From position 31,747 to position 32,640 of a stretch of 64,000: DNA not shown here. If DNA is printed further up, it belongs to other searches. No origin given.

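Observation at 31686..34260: Lower-GC three-gene island encoding only exported proteins, inserted between an HD-GYP gene and mutM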

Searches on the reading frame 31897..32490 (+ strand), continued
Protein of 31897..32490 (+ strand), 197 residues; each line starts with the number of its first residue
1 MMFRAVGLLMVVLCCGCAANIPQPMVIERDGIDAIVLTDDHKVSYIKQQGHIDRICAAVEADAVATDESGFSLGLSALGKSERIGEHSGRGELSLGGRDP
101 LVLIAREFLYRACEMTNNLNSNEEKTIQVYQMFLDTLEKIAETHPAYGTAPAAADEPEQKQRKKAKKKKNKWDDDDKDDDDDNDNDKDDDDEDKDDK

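Call 70: search_protein_families(library=pfam, proteins=[L086:1601-2674:+, L088:1679-2356:+], max_evalue=10)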
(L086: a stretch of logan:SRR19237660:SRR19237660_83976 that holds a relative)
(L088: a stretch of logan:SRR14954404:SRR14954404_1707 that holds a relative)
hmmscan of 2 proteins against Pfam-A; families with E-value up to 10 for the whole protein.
L086:1601-2674:+ (357 aa): 1 family
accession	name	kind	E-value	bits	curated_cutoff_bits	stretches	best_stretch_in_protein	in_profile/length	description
PF06322.17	Phage_NinH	-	0.67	10.3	29.8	0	241-251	33-45/60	Phage NinH protein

L088:1679-2356:+ (225 aa): 3 families
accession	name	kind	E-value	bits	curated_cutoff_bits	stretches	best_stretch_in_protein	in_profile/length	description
PF04956.18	TrbC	-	0.044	14.4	27.9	1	15-65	7-57/98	TrbC/VIRB2 pilin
PF11027.13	DUF2615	-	0.079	13.5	23.4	1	7-45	45-83/104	Protein of unknown function (DUF2615)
PF13670.12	PepSY_2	-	0.28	11.7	24.3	1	23-55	2-36/83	Peptidase propeptide and YPEB domain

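Call 74: find_related_loci(query=A2, collection=metagenome_contigs, flank=5000)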
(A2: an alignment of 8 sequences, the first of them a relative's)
Query A2 (197 aa) in metagenome_contigs; peptide patterns used: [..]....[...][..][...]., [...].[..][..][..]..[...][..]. (x = any residue, [..] = any of these).
324 stretches matched a pattern; 38 encode a relative of the query (tblastn E <= 1e-3); 38 distinct loci.
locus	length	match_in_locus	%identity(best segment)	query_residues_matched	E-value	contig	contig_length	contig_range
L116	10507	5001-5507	65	8-176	1e-73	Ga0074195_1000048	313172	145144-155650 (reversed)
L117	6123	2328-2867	40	8-196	2e-45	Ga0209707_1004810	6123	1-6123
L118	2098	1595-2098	43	6-173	2e-42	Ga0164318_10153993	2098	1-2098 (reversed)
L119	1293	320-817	37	16-190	7e-41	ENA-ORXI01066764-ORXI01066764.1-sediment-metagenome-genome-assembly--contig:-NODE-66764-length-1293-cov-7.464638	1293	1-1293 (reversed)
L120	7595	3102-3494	48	6-137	2e-39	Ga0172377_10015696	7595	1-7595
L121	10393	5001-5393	47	6-137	3e-39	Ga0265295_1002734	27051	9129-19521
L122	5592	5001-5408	43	16-151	9e-39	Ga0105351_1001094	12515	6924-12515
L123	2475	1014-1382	45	27-149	7e-39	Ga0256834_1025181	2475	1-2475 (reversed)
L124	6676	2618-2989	44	16-140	3e-34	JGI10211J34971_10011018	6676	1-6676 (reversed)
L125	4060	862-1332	39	6-154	1e-29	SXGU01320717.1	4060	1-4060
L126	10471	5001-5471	39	6-154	1e-28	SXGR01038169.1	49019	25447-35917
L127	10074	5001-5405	43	17-151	9e-29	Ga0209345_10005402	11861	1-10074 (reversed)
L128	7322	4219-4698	40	1-154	3e-28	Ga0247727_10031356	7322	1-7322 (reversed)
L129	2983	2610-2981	43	2-121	2e-28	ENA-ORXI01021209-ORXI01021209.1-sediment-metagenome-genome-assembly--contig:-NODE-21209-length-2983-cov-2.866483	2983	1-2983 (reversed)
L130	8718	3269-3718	38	16-158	2e-27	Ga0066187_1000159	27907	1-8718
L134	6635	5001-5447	34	11-153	5e-25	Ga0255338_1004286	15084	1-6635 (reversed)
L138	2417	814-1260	32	9-157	2e-21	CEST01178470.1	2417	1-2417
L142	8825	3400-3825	34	1-137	7e-15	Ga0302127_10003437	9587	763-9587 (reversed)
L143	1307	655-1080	33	1-137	2e-14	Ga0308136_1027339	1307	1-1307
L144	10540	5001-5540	28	3-157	1e-13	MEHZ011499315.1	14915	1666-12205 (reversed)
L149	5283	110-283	45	93-150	3e-12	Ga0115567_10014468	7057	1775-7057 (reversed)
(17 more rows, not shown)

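Call 77: search_protein_families(library=pfam, proteins=[L125:1695-2912:+, L117:2930-5716:+, L120:3692-4195:+, L138:1602-2021:+, L124:3142-4419:+, L127:5660-6436:+, L130:3952-4605:+, L123:1597-2115:+, L110:8717-10879:+, L128:4867-6093:+], max_evalue=0.01)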
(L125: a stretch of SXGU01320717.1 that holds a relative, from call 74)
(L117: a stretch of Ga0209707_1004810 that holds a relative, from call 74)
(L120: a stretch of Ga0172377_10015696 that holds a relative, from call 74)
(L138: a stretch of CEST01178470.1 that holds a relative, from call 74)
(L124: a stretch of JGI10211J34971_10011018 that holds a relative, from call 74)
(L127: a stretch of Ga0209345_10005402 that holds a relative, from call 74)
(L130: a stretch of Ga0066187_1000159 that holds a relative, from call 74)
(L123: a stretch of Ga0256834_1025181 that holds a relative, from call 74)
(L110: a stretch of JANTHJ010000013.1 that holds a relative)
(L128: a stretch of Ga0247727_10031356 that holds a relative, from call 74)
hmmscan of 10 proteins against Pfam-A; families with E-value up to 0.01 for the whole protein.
L125:1695-2912:+ (405 aa): 0 families

L117:2930-5716:+ (928 aa): 0 families

L120:3692-4195:+ (167 aa): 0 families

L138:1602-2021:+ (139 aa): 0 families

L124:3142-4419:+ (425 aa): 1 family
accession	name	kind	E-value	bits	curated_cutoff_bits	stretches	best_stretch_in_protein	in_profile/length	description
PF00882.24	Zn_dep_PLPC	-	2.7e-12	47.4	26.8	1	27-215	1-148/167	Zinc dependent phospholipase C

L127:5660-6436:+ (258 aa): 1 family
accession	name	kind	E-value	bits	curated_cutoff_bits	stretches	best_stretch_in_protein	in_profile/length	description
PF03891.20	DUF333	-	6.8e-21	74.8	25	1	210-255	1-46/47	Domain of unknown function (DUF333)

L130:3952-4605:+ (217 aa): 5 families
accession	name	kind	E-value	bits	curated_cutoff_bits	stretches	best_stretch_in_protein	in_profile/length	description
PF00036.39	EF-hand_1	-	1.2e-14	53.1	25.4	1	103-128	2-27/29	EF hand domain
PF13202.12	EF-hand_5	-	3e-11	42.7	25.9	1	105-123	2-21/25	EF hand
PF13405.12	EF-hand_6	-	9.4e-11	40.9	25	0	103-128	2-27/30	EF-hand domain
PF13499.12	EF-hand_7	-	9.8e-11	42.3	30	0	103-145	4-60/67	EF-hand domain pair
PF13833.12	EF-hand_8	-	0.0011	19.1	28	0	110-129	34-53/54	EF-hand domain pair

L123:1597-2115:+ (172 aa): 1 family
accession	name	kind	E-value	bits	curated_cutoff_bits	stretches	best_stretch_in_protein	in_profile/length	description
PF06951.16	PLA2G12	-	8.7e-06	26.2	34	1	81-134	79-131/184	Group XII secretory phospholipase A2 precursor (PLA2G12)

L110:8717-10879:+ (720 aa): 10 families
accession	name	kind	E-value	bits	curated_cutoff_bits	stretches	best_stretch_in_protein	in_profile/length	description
PF21706.3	FCSD_central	-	7.3e-20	71.6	27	1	466-565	4-105/116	Sulfide dehydrogenase [flavocytochrome c] flavoprotein chain, central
PF07992.20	Pyr_redox_2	-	9.4e-10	38.8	26.1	1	329-436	2-114/291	Pyridine nucleotide-disulphide oxidoreductase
PF13450.12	NAD_binding_8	-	1.2e-07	32.3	21.9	1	332-362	1-29/68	NAD(P)-binding Rossmann-like domain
PF01494.25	FAD_binding_3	-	0.0013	18.5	22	1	330-385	4-55/349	FAD binding domain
PF00070.33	Pyr_redox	-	0.0017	19.3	22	1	329-365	1-35/82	Pyridine nucleotide-disulphide oxidoreductase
PF13454.12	NAD_binding_9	-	0.0017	18.8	21.8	0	331-363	1-35/155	FAD-NAD(P)-binding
PF01946.23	Thi4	-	0.0018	18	26.2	1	330-363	20-52/235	Thi4 family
PF05834.18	Lycopene_cycl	-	0.0024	17.4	23.4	1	330-381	2-52/380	Lycopene cyclase protein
PF10518.14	TAT_signal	-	0.0026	18.1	22.7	1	276-293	3-20/21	TAT (twin-arginine translocation) pathway signal sequence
PF21799.2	MurD-like_N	-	0.0091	16.7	27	0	329-361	2-32/88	Mur ligase MurD-like, N-terminal domain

L128:4867-6093:+ (408 aa): 0 families

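Call 78: search_protein_families(library=pfam, proteins=[L143:74-544:+, L101:5772-7898:+, L128:3253-4113:+, L120:2233-2958:+, L138:78-518:+, L127:3186-4880:+, L129:914-2308:+, L130:2023-3051:+, L134:2751-4763:+, L122:3857-4561:+], max_evalue=0.01)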
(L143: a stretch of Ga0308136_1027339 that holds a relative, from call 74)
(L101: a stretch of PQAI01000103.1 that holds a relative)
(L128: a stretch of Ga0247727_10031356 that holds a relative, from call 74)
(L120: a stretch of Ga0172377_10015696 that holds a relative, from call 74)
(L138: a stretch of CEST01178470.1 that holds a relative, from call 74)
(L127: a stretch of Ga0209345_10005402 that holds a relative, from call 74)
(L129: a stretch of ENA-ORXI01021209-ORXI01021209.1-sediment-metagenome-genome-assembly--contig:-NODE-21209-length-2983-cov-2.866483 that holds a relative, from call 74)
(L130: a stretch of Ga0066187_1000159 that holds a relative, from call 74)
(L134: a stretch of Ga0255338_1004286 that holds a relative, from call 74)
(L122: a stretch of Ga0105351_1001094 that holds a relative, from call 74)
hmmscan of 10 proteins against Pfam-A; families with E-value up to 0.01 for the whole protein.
L143:74-544:+ (156 aa): 0 families

L101:5772-7898:+ (708 aa): 1 family
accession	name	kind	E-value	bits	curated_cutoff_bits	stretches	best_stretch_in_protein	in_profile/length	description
PF02900.23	LigB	-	7.4e-34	117.5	26.3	1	473-685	31-246/269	Catalytic LigB subunit of aromatic ring-opening dioxygenase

L128:3253-4113:+ (286 aa): 3 families
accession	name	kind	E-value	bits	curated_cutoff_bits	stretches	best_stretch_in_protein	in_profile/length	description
PF01323.26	DSBA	-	1.7e-25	90.4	25.6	1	133-273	1-187/191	DSBA-like thioredoxin domain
PF13462.12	Thioredoxin_4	-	1.1e-16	61.9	23.2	1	122-278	5-165/165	Thioredoxin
PF13098.12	Thioredoxin_2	-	0.0014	19.4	27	1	129-258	4-81/104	Thioredoxin-like domain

L120:2233-2958:+ (241 aa): 3 families
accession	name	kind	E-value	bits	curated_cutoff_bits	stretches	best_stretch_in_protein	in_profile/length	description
PF08238.18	Sel1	-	8.2e-35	118.4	30.7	4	50-84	2-36/36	Sel1 repeat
PF13428.12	TPR_14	-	0.0019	19.2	23.5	0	25-49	9-35/44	Tetratricopeptide repeat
PF13432.12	TPR_16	-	0.0039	18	32.7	0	23-49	3-63/65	Tetratricopeptide repeat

L138:78-518:+ (146 aa): 1 family
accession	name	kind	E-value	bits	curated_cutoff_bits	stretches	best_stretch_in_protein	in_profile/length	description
PF01371.25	Trp_repressor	-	0.00023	21.6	27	1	112-143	42-73/88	Trp repressor protein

L127:3186-4880:+ (564 aa): 2 families
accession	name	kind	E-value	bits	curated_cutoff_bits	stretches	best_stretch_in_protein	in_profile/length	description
PF00211.25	Guanylate_cyc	-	2.8e-24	86.2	21.9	1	297-479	5-175/183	Adenylate and Guanylate cyclase catalytic domain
PF00672.30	HAMP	-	1.4e-16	61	25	1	213-264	2-53/53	HAMP domain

L129:914-2308:+ (464 aa): 6 families
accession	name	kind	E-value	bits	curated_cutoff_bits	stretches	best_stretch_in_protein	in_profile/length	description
PF04851.21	ResIII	-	6.3e-28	98.2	22.5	1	84-230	2-164/164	Type III restriction enzyme, res subunit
PF00270.35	DEAD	-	6.5e-14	52.4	26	1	88-230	2-162/167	DEAD/DEAH box helicase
PF00271.37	Helicase_C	-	6.6e-13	49.3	23.5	1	321-424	11-108/110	Helicase conserved C-terminal domain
PF18766.7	SWI2_SNF2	-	5.6e-12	46.2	26.7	1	93-283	9-205/221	SWI2/SNF2 ATPase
PF00176.29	SNF2-rel_dom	-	2.3e-05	24.1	24.9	1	164-250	99-185/290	SNF2-related domain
PF13401.12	AAA_22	-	9.9e-05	23.1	27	1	102-212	6-104/130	AAA domain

L130:2023-3051:+ (342 aa): 2 families
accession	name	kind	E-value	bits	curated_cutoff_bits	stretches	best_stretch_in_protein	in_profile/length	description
PF01370.27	Epimerase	-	8.1e-11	42.2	20.9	1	104-214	108-224/240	NAD dependent epimerase/dehydratase family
PF13460.12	NAD_binding_10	-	7.7e-05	23.1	27.2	1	105-164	92-146/184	NAD(P)H-binding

L134:2751-4763:+ (670 aa): 1 family
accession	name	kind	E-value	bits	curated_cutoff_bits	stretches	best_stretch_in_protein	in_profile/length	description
PF02900.23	LigB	-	1.8e-31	109.7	26.3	1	431-646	26-245/269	Catalytic LigB subunit of aromatic ring-opening dioxygenase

L122:3857-4561:+ (234 aa): 1 family
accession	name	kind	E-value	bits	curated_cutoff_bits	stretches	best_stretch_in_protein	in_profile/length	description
PF00121.24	TIM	-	4.8e-68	229.7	20.1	1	1-230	1-244/245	Triosephosphate isomerase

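Call 83: search_solved_structures(query=A2, max_evalue=10)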
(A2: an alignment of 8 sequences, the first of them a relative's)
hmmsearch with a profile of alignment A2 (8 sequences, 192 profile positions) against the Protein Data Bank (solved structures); distinct sequences matched with E-value up to 10: 1.
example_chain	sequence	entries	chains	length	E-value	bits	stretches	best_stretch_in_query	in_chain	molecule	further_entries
7rja_H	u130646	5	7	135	9.3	9.1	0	136-191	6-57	Ubiquinol--cytochrome-c reductase subunit 6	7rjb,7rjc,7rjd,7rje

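Call 92: search_protein_families(library=pfam, proteins=[L101:9014-10828:+, L103:2793-3152:+, L105:8508-9413:+, L106:8327-8863:+, L144:5964-6365:+, L149:593-1021:+, L134:5965-6270:+, L104:9013-10245:+, L142:2921-3235:+, L086:164-886:+], max_evalue=0.01)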
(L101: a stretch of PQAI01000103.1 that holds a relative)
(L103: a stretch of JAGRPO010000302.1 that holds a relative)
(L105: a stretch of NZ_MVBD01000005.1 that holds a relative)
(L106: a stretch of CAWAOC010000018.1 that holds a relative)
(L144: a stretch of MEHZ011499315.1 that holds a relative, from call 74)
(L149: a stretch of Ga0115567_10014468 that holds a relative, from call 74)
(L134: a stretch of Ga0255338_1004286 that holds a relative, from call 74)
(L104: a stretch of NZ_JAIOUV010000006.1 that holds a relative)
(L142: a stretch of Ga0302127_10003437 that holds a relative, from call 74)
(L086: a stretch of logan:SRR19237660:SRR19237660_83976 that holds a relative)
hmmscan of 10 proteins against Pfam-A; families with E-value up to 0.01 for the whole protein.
L101:9014-10828:+ (604 aa): 5 families
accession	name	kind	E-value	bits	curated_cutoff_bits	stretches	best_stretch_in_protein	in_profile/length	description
PF13545.12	HTH_Crp_2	-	1e-12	48.3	27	1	538-600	1-70/70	Crp-like helix-turn-helix domain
PF00027.35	cNMP_binding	-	5.4e-11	42.8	27.5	1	419-504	4-87/89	Cyclic nucleotide-binding domain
PF00325.26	Crp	-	1.4e-05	25.1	21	1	555-581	5-31/32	Bacterial regulatory proteins, crp family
PF24270.1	HTH_Cmi2_C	-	0.0086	16.8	27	0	520-583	56-119/125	Cmi2, C-terminal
PF25213.1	HVO_A0261_N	-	0.01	16.2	35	0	543-591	15-63/86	HVO_A0261 N-terminal domain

L103:2793-3152:+ (119 aa): 0 families

L105:8508-9413:+ (301 aa): 1 family
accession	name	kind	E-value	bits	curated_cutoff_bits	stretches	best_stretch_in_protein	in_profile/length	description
PF00850.24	Hist_deacetyl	-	1e-55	189.6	27.9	1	19-287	1-291/298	Histone deacetylase domain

L106:8327-8863:+ (178 aa): 0 families

L144:5964-6365:+ (133 aa): 0 families

L149:593-1021:+ (142 aa): 1 family
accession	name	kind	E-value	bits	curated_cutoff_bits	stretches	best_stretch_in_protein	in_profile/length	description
PF09656.15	PGPGW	-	1.1e-06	28.5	23.3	1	70-99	6-35/53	Putative transmembrane protein (PGPGW)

L134:5965-6270:+ (101 aa): 0 families

L104:9013-10245:+ (410 aa): 0 families

L142:2921-3235:+ (104 aa): 0 families

L086:164-886:+ (240 aa): 0 families
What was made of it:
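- More distant g1 homologues (36% identity or less) sit beside housekeeping genes (call 92).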

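Call 93: search_dna_similar(query=window:31897-32490:+, collection=plasmids, mode=protein, max_evalue=0.001, max_rows=10)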
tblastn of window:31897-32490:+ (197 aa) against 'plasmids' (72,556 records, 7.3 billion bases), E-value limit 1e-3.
No match.

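Call 95: search_dna_similar(query=window:31897-32490:+, collection=phages, mode=protein, max_evalue=0.001, max_rows=10)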
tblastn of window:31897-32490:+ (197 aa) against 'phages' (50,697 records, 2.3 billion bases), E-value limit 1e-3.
No match.

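Call 98: search_protein_families(library=phrogs, proteins=[window:31897-32490:+], max_evalue=0.01)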
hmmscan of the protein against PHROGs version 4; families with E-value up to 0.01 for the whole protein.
window:31897-32490:+ (197 aa): 0 families

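Call 103: find_related_loci(query=A2, collection=viral_contigs, flank=5000)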
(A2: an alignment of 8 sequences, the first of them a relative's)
Query A2 (197 aa) in viral_contigs; peptide patterns used: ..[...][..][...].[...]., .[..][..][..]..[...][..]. (x = any residue, [..] = any of these).
201 stretches matched a pattern, but none encodes a relative of the query by tblastn (E <= 1e-3).
